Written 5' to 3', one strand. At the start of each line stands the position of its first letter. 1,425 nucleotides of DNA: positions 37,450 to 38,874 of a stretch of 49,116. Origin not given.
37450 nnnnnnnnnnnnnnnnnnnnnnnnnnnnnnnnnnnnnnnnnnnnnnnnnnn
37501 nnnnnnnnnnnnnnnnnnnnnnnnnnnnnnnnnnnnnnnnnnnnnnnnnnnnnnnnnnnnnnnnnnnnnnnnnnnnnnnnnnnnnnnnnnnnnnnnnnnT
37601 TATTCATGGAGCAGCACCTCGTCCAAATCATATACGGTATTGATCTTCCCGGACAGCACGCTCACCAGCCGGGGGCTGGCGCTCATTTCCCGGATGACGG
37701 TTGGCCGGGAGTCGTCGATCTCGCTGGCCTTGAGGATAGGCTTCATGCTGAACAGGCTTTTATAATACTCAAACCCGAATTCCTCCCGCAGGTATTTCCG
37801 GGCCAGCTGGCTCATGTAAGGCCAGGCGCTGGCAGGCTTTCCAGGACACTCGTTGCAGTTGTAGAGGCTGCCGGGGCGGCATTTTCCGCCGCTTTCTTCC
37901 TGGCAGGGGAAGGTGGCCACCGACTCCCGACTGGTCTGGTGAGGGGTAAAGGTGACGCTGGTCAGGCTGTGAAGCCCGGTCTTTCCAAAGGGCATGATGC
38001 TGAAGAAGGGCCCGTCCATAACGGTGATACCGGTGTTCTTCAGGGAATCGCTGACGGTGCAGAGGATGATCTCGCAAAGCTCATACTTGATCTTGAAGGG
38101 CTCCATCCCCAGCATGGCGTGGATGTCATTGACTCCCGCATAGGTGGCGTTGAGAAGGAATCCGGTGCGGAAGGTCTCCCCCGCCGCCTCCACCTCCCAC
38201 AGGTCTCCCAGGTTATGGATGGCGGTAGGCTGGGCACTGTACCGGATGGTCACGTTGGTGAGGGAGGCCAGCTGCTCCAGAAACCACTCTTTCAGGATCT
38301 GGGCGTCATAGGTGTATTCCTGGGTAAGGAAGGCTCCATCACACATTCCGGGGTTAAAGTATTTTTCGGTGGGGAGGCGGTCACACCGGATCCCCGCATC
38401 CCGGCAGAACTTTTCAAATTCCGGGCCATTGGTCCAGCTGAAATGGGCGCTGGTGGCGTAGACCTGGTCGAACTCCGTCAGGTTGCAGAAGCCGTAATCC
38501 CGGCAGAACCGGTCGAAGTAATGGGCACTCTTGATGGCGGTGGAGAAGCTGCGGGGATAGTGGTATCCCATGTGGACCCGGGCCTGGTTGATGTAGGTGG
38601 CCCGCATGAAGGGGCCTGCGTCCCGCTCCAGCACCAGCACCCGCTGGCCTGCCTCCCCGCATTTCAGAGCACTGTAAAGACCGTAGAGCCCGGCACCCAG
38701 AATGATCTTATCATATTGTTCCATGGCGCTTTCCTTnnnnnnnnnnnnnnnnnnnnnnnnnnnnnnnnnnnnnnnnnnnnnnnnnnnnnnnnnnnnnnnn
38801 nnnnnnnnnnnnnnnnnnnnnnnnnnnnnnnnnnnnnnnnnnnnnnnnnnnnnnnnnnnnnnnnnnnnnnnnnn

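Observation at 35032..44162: Seven-gene, translationally coupled cassette: candidate polyprenyl-phosphate-sugar modification and extracytoplasmic glycosylation system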

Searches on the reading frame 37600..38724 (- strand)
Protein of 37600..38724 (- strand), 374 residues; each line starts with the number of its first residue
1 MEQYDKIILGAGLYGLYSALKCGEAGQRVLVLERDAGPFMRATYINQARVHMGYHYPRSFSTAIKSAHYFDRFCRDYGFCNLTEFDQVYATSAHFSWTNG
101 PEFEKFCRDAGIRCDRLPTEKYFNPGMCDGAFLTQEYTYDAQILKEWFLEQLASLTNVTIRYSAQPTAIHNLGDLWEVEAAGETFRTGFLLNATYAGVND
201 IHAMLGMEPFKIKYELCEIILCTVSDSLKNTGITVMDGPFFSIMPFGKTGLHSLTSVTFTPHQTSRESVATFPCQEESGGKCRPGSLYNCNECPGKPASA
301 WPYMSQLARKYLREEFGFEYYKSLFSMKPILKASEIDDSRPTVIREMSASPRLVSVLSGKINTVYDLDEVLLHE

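Call 5: search_protein_families(library=pfam, proteins=[window:37600-38724:-], max_evalue=0.01)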
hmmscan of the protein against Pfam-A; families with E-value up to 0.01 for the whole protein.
window:37600-38724:- (374 aa): 2 families
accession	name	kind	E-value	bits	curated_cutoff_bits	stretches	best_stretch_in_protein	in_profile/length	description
PF01266.30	DAO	-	3e-13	50.5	27.9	1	7-210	3-217/353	FAD dependent oxidoreductase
PF13450.12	NAD_binding_8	-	3.8e-06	27.5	21.9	1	8-62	1-51/68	NAD(P)-binding Rossmann-like domain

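Call 6: search_protein_families(library=ncbifam, proteins=[window:37600-38724:-], max_evalue=0.01)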
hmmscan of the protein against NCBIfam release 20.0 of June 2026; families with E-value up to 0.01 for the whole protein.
window:37600-38724:- (374 aa): 8 families
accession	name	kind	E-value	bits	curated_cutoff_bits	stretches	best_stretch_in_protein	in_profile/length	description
NF001933.0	PRK00711.1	subfamily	1.9e-05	23.9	383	1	7-58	4-55/429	D-amino acid dehydrogenase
NF003726.0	PRK05329.2-5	equivalog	0.00024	20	354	1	3-37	1-35/415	glycerol-3-phosphate dehydrogenase subunit GlpB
NF033460.1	glycerol3P_ox_II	equivalog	0.0013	18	460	0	3-54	1-52/361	type 2 glycerol-3-phosphate oxidase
NF045637.1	carotdesatCrtDProt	equivalog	0.0016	17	580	1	7-53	2-50/485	1-hydroxycarotenoid 3,4-desaturase CrtD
NF003720.0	PRK05329.1-3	equivalog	0.002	16.8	313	1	3-33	2-32/437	glycerol-3-phosphate dehydrogenase subunit GlpB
TIGR03378.1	glycerol3P_GlpB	equivalog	0.0025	16.9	174.15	1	4-33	1-30/419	anaerobic glycerol-3-phosphate dehydrogenase subunit GlpB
TIGR03364.1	HpnW_proposed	hypoth_equivalog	0.0026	16.9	285.1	1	4-38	1-35/365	TIGR03364 family FAD-dependent oxidoreductase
NF008726.1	PRK11728.1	equivalog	0.0099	14.8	299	0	4-78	1-80/389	L-2-hydroxyglutarate oxidase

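Call 10: search_solved_structures(query=window:37600-38724:-, max_evalue=1)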
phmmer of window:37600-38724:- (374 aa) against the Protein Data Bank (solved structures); distinct sequences matched with E-value up to 1: 19.
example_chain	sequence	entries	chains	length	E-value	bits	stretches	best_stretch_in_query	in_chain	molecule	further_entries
6p9d_A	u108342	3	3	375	0.0012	21.2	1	3-80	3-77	FAD-dependent catabolic D-arginine dehydrogenase DauA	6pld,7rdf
3nyc_A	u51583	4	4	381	0.0017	20.7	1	4-80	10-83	D-Arginine Dehydrogenase | FAD-dependent catabolic D-arginine dehydrogenase, DauA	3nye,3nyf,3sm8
8zf8_A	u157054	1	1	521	0.017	17.5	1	3-39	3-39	FAD-binding protein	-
6ain_A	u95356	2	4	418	0.021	17.1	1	7-38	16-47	PnpA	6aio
8zb2_A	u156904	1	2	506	0.027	16.8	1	4-39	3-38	FAD-binding protein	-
3dme_A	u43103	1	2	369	0.03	16.6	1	4-79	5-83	conserved exported protein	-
3v76_A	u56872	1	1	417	0.04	16.2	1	2-49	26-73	Flavoprotein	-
1kdg_A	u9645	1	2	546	0.043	16.1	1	3-42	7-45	cellobiose dehydrogenase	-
1naa_A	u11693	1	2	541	0.049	15.9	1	4-42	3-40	Cellobiose dehydrogenase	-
2q6u_A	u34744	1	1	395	0.066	15.5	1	2-35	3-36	NikD protein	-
2oln_A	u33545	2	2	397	0.066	15.5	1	2-35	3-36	nikD protein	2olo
3hzl_A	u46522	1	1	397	0.066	15.5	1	2-35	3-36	NikD protein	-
9x7q_A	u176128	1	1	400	0.12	14.7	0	2-34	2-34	A NAD(P)/FAD-dependent oxidoreductase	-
9vex_A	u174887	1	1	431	0.2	13.9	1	5-79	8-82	Beta-cyclopiazonate dehydrogenase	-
9kp8_A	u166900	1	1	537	0.3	13.4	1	5-79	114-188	alpha-glucosidase,Beta-cyclopiazonate dehydrogenase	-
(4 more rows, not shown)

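Call 22: find_homologous_proteins(query=window:37600-38724:-)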
Query window:37600-38724:- (374 aa): 7721 proteins with E <= 0.001 among 8000 candidates; the best 120 are listed.
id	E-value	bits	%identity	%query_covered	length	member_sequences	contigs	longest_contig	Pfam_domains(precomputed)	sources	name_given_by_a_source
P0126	3.8e-242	821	92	100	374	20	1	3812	PF01266.31,PF13450.13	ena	-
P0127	8.2e-214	728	83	100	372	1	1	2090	PF01266.31,PF13450.13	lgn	-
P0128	2.2e-205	700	80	98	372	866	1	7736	PF01266.31,PF13450.13,PF12831.14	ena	-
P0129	2.5e-205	700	80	99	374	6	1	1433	PF01266.31,PF13450.13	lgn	-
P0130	9.3e-205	698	80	98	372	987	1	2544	PF01266.31,PF13450.13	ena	-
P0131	2.0e-204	697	79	99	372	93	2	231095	PF01266.31,PF13450.13,PF12831.14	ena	-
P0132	1.5e-203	694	79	98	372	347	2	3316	PF01266.31,PF13450.13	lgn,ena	-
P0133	4.0e-203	693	79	98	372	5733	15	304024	PF01266.31,PF13450.13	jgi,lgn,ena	jgi:hypothetical protein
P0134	7.7e-203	692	80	99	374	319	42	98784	PF01266.31,PF13450.13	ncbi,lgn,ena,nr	ncbi:MAG: FAD-binding oxidoreductase [Subdoligranulum sp.]|nr:FAD-binding oxidoreductase [Subdoligra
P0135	4.6e-202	689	78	99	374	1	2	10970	PF01266.31,PF13450.13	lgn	-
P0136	2.3e-201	687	78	98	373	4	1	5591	PF01266.31,PF13450.13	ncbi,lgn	ncbi:MAG: FAD-dependent oxidoreductase [Gemmiger sp.]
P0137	2.3e-201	687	78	99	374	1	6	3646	PF01266.31,PF13450.13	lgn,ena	-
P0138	6.8e-201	685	79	98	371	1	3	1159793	PF01266.31,PF13450.13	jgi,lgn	jgi:hypothetical protein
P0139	1.2e-200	684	79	98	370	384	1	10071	PF01266.31,PF13450.13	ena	-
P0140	8.7e-200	682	77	98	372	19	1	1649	PF01266.31,PF13450.13,PF12831.14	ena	-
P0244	6.6e-192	656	76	98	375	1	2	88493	PF01266.31,PF13450.13,PF12831.14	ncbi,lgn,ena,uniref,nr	ncbi:FAD-binding oxidoreductase [Gemmiger formicilis]|uniref:FAD-dependent oxidoreductase n=1 Tax=Ge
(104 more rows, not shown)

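Call 23: find_encoding_contigs(protein=P0244, flank=10000, max_places=1)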
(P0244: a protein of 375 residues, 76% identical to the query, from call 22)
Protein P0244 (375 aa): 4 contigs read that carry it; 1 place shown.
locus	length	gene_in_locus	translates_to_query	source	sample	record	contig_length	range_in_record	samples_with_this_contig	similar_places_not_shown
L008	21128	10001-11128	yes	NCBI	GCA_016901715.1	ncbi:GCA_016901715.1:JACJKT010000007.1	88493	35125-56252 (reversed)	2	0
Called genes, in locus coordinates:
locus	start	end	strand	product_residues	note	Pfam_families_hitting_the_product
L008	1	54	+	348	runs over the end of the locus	PF00571:CBS (faint), PF00483:NTP_transferase, PF12804:NTP_transf_3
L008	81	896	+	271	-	PF18082:NAT_N, PF18164:GNAT_C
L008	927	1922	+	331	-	PF03102:NeuB, PF08666:SAF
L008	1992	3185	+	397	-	PF02350:Epimerase_2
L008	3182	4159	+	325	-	PF01408:GFO_IDH_MocA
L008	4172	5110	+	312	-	PF01408:GFO_IDH_MocA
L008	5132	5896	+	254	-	PF02348:CTP_transf_3 (weak)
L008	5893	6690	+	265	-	PF06738:ThrE, PF12821:ThrE_2 (weak)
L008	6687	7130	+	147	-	PF06738:ThrE (weak), PF12821:ThrE_2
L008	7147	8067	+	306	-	PF01370:Epimerase (faint), PF04321:RmlD_sub_bind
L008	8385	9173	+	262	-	PF01261:AP_endonuc_2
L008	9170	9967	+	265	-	PF00535:Glycos_transf_2 (weak)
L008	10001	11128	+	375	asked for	PF01266:DAO, PF12831:FAD_oxidored (faint), PF13450:NAD_binding_8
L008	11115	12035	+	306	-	PF00535:Glycos_transf_2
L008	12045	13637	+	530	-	PF14264:Glucos_trans_II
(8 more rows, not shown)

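Call 24: find_encoding_contigs(protein=P0138, flank=10000, max_places=1)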
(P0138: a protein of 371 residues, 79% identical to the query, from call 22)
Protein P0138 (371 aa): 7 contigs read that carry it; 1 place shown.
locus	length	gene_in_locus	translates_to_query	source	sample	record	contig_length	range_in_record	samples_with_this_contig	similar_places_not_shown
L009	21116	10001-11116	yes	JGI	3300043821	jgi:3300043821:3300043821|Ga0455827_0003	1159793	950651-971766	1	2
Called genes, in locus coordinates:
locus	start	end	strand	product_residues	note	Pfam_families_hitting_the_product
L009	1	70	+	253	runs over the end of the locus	PF02348:CTP_transf_3 (weak)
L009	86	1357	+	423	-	PF09586:YfhO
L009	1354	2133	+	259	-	PF06738:ThrE, PF12821:ThrE_2 (faint)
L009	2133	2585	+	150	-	PF06738:ThrE, PF12821:ThrE_2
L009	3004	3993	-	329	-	PF08279:HTH_11, PF03099:BPL_LplA_LipB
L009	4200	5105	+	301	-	PF00892:EamA, PF05653:Mg_trans_NIPA (faint), PF00892:EamA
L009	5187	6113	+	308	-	-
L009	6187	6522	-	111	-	-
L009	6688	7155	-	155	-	PF00583:Acetyltransf_1, PF13673:Acetyltransf_10, PF13508:Acetyltransf_7, PF08445:FR47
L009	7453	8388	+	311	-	PF01370:Epimerase (faint), PF04321:RmlD_sub_bind (weak)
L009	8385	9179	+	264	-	PF01261:AP_endonuc_2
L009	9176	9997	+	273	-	-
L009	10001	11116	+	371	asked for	PF01266:DAO, PF13450:NAD_binding_8 (weak)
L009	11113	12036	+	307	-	PF00535:Glycos_transf_2 (weak)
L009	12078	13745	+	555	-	-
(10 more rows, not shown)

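Call 27: find_related_loci(query=A3, collection=genome_contigs, flank=10000)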
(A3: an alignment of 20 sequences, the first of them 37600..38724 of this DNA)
Query A3 (374 aa) in genome_contigs; peptide patterns used: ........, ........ (x = any residue, [..] = any of these).
600 stretches matched a pattern (row limit reached: there are more); 594 encode a relative of the query (tblastn E <= 1e-3); the best 80 are kept; 80 distinct loci.
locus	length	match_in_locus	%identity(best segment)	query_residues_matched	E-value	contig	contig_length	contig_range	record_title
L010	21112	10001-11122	96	1-374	0e+0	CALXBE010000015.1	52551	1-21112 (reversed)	MAG: uncultured Gemmiger sp. isolate BRZ_GD__bin34 genome assembly, contig: BRZ_GD__NODE_967_length_52551_cov_9.098144,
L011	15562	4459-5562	81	4-371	0e+0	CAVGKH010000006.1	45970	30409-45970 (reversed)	Gemmiger sp. isolate H07631-L1_cleanbin_000022 genome assembly, contig: Spades_H07631-L1_contig_430, whole genome shotgu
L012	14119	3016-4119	80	4-371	0e+0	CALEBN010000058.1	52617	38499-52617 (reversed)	MAG TPA_asm: uncultured Collinsella sp. isolate ERR912084_bin.59_CONCOCT_v1.1_MAG genome assembly, contig: ERZ827204.686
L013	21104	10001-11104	79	4-371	0e+0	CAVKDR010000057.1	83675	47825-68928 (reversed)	Bulleidia sp. isolate G02635-L1_cleanbin_000001 genome assembly, contig: Spades_G02635-L1_contig_31, whole genome shotgu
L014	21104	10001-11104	79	4-371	0e+0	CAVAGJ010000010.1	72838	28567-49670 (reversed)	Coriobacteriaceae bacterium isolate G02646-L1_cleanbin_000011 genome assembly, contig: Spades_G02646-L1_contig_168, whol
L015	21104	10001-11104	79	4-371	0e+0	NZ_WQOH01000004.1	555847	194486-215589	Gemmiger formicilis strain MCC627 NODE_5_length_555887_cov_73.566521, whole genome shotgun sequence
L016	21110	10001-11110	78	2-371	0e+0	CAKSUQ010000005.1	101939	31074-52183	MAG: uncultured Gemmiger sp. isolate REFINED_METABAT215_TOP10_CONTIGS_1500_ASSEMBLY_K77_MERGED__Hadza_PheChl_Fiber-Hadza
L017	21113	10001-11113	78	4-374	0e+0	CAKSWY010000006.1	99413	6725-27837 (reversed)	MAG: uncultured Oscillospiraceae bacterium isolate REFINED_METABAT215_TOP10_CONTIGS_1500_ASSEMBLY_K77_MERGED__Nepal_MoBi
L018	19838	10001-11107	77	3-371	0e+0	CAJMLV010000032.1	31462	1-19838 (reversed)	TPA_asm: uncultured bacterium isolate ERR1600613-bin.6 genome assembly, contig: NODE_1458_length_31462_cov_10.884325, wh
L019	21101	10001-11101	78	5-371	0e+0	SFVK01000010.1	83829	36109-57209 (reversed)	MAG: bacterium isolate W2P28.028 Contig161, whole genome shotgun sequence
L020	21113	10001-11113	78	1-371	0e+0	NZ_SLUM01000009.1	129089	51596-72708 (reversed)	Allofournierella massiliensis strain DSM 100451 Ga0244722_109, whole genome shotgun sequence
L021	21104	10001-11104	77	4-371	0e+0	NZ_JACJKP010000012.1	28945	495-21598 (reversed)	Gemmiger formicilis strain An723 An723_contig-115_11, whole genome shotgun sequence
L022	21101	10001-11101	78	5-371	0e+0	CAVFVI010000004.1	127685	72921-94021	Acutalibacteraceae bacterium isolate G02651-L1_cleanbin_000023 genome assembly, contig: Spades_G02651-L1_contig_52, whol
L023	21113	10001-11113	78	4-374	0e+0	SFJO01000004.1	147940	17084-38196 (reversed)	MAG: Oscillospiraceae bacterium isolate W1P33.020 Contig26, whole genome shotgun sequence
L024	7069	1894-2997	77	4-371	0e+0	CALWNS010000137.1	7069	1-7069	MAG: uncultured Gemmiger sp. isolate E37__bin93 genome assembly, contig: E37__k127_3052803, whole genome shotgun sequenc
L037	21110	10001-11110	74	3-372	0e+0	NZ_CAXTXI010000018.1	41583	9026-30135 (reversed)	Agathobaculum sp. Marseille-P7918 isolate CC00995 CC00995_18_NODE_18_length_41583_cov_194.645786, whole genome shotgun s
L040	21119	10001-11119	72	1-371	0e+0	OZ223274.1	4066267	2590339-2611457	MAG: uncultured Sphaerochaeta sp. isolate 45920750-da75-4a9e-be90-ad4f7398b6d4 genome assembly, chromosome: 1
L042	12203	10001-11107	72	4-371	3e-179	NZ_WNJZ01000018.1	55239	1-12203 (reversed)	Ruminococcus sp. zg-924 Scaffold18_1, whole genome shotgun sequence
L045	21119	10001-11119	68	3-374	9e-178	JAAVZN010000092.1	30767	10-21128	MAG: Clostridia bacterium isolate ABMPRH_46_1 k141_1241484, whole genome shotgun sequence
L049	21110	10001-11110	67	3-371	7e-176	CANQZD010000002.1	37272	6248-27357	MAG: uncultured Bacilli bacterium isolate Lapin-018__bin51 genome assembly, contig: Lapin-018__NODE_891_length_37272_cov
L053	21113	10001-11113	69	4-371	1e-173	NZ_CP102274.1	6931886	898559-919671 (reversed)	Hungatella hathewayi strain DSM 13479 chromosome, complete genome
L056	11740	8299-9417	66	3-374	3e-172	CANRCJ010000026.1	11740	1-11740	MAG: uncultured Clostridia bacterium isolate Lapin-027__bin51 genome assembly, contig: Lapin-027__NODE_5459_length_11740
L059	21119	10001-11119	65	3-374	6e-171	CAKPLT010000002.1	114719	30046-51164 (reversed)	MAG: uncultured Clostridia bacterium isolate REFINED_METABAT215_TOP10_CONTIGS_1500_ASSEMBLY_K77_MERGED__Hadza_PheChl_Fib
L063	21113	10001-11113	66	3-371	1e-169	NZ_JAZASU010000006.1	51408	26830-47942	MAG: Dialister sp. isolate R34_purified_bin37 k141_1320001_length_51408_cov_23.9899, whole genome shotgun sequence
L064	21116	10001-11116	66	4-374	1e-169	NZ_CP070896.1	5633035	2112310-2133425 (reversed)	Lacrimispora xylanisolvens strain ASCUSBR21 chromosome, complete genome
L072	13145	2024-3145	63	1-370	1e-167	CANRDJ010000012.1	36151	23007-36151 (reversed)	MAG: uncultured Clostridia bacterium isolate Lapin-026__bin100 genome assembly, contig: Lapin-026__NODE_1212_length_3615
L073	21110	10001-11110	66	4-372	3e-167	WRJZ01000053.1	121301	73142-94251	MAG: Candidatus Endomicrobium neocapritermitis isolate Nt197P4_bin29 JGI24705J35276_12238808, whole genome shotgun seque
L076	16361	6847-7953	66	4-374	9e-167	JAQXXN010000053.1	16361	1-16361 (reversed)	MAG: Thermoflexaceae bacterium isolate SUG1613 k141_6414688, whole genome shotgun sequence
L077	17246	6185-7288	65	4-371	2e-166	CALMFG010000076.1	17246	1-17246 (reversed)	MAG TPA_asm: uncultured Clostridia bacterium isolate SRR8868559_bin.178_CONCOCT_v1.1_MAG genome assembly, contig: ERZ164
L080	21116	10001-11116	66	1-371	1e-165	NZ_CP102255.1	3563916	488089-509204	Anaerotruncus colihominis strain DSM 17241 chromosome, complete genome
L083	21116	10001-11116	66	4-374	1e-165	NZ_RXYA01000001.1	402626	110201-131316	Acetobacterium paludosum strain DSM 8237 NODE_1_length_402626_cov_44.0131, whole genome shotgun sequence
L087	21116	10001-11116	65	1-371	1e-164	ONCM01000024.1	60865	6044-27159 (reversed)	uncultured Bacteroidales bacterium isolate RUG182 genome assembly, contig: scaffold_300, whole genome shotgun sequence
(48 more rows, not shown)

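Call 41: search_protein_families(library=pfam, proteins=[L053:14582-14923:+, L063:15002-16336:+, L042:7851-9974:+, L049:8887-9966:+, L045:12068-14014:+, L072:5104-7896:+, L080:6813-8414:+, L072:277-2019:+], max_evalue=0.01)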
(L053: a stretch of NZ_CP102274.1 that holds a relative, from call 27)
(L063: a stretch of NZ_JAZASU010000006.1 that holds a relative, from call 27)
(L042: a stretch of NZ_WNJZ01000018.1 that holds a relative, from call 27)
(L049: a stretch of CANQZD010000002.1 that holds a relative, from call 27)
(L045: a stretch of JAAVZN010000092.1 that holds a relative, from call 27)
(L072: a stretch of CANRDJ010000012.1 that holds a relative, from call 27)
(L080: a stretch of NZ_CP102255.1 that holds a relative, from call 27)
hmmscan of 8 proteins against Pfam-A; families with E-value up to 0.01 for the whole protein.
L053:14582-14923:+ (113 aa): 3 families
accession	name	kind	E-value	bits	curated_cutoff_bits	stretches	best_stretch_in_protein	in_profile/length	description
PF00892.27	EamA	-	5.5e-09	36.9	28.2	1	21-108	47-134/135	EamA-like transporter family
PF05653.20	Mg_trans_NIPA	-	1.7e-05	24.6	26.2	1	41-107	53-119/295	Magnesium transporter NIPA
PF03151.22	TPT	-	6.6e-05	22.9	30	1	46-107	74-135/291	Triose-phosphate Transporter family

L063:15002-16336:+ (444 aa): 0 families

L042:7851-9974:+ (707 aa): 1 family
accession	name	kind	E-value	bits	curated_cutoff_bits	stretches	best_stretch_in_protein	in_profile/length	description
PF13231.12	PMT_2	-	4.1e-08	34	26.1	1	211-361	3-154/160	Dolichyl-phosphate-mannose-protein mannosyltransferase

L049:8887-9966:+ (359 aa): 1 family
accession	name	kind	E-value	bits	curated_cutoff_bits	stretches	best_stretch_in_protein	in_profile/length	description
PF01757.29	Acyl_transf_3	-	2.1e-30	106.4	31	1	20-343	4-324/326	Acyltransferase domain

L045:12068-14014:+ (648 aa): 2 families
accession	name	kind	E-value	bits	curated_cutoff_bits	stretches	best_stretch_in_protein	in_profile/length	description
PF13231.12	PMT_2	-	1.9e-06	28.6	26.1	1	276-432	4-153/160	Dolichyl-phosphate-mannose-protein mannosyltransferase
PF13567.11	DUF4131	-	0.0011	19.1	31.6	0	391-506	4-100/165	Domain of unknown function (DUF4131)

L072:5104-7896:+ (930 aa): 1 family
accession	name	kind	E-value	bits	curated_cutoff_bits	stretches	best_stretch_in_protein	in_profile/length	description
PF09586.16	YfhO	-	1.7e-99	334.8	28.5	1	30-907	4-835/835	Bacterial membrane protein YfhO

L080:6813-8414:+ (533 aa): 1 family
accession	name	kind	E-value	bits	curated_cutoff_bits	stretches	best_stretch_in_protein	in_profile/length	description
PF14264.12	Glucos_trans_II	-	1.9e-46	159.1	30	1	43-350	2-315/317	Glucosyl transferase GtrII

L072:277-2019:+ (580 aa): 6 families
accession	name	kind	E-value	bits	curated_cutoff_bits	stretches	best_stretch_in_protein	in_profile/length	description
PF01261.30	AP_endonuc_2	-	1.7e-23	84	31.1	1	334-567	3-243/249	Xylose isomerase-like TIM barrel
PF04321.23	RmlD_sub_bind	-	5.2e-06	26.2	27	1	31-152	39-164/287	RmlD substrate binding domain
PF01370.27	Epimerase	-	9.4e-05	22.4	20.9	1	72-158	98-189/240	NAD dependent epimerase/dehydratase family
PF10566.15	Glyco_hydro_97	-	0.00018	21.5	32.5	1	375-492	5-127/275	Glycoside hydrolase 97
PF13460.12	NAD_binding_10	-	0.00057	20.2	27.2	1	59-141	68-149/184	NAD(P)H-binding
PF23159.1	WH_Rok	-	0.0099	16.4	27.6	0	362-381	18-37/58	Repressor Rok winged helix domain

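Call 46: search_protein_families(library=pfam, proteins=[L056:5451-8279:+, L059:7094-9949:+, L016:7262-8665:+, L016:8668-10014:+, L016:12041-13762:+, L022:12061-13278:+], max_evalue=0.1)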
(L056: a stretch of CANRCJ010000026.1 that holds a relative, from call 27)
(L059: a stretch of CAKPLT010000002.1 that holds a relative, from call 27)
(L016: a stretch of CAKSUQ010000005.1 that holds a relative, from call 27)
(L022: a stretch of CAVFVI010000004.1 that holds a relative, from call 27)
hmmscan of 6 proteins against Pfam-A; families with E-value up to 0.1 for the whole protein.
L056:5451-8279:+ (942 aa): 0 families

L059:7094-9949:+ (951 aa): 1 family
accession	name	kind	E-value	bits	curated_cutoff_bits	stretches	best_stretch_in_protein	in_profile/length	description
PF21954.1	TUNAR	-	0.038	14.3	27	0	93-111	19-37/48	TUNAR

L016:7262-8665:+ (467 aa): 0 families

L016:8668-10014:+ (448 aa): 0 families

L016:12041-13762:+ (573 aa): 1 family
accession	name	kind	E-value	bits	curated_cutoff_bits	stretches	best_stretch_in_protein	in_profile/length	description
PF19830.4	DUF6311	-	1e-21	78.4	27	1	16-316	8-297/303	Family of unknown function (DUF6311)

L022:12061-13278:+ (405 aa): 1 family
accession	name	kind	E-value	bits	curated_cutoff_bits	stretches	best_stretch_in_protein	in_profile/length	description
PF09594.16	GT87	-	5e-15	56.3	25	1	94-308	15-232/237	Glycosyltransferase family 87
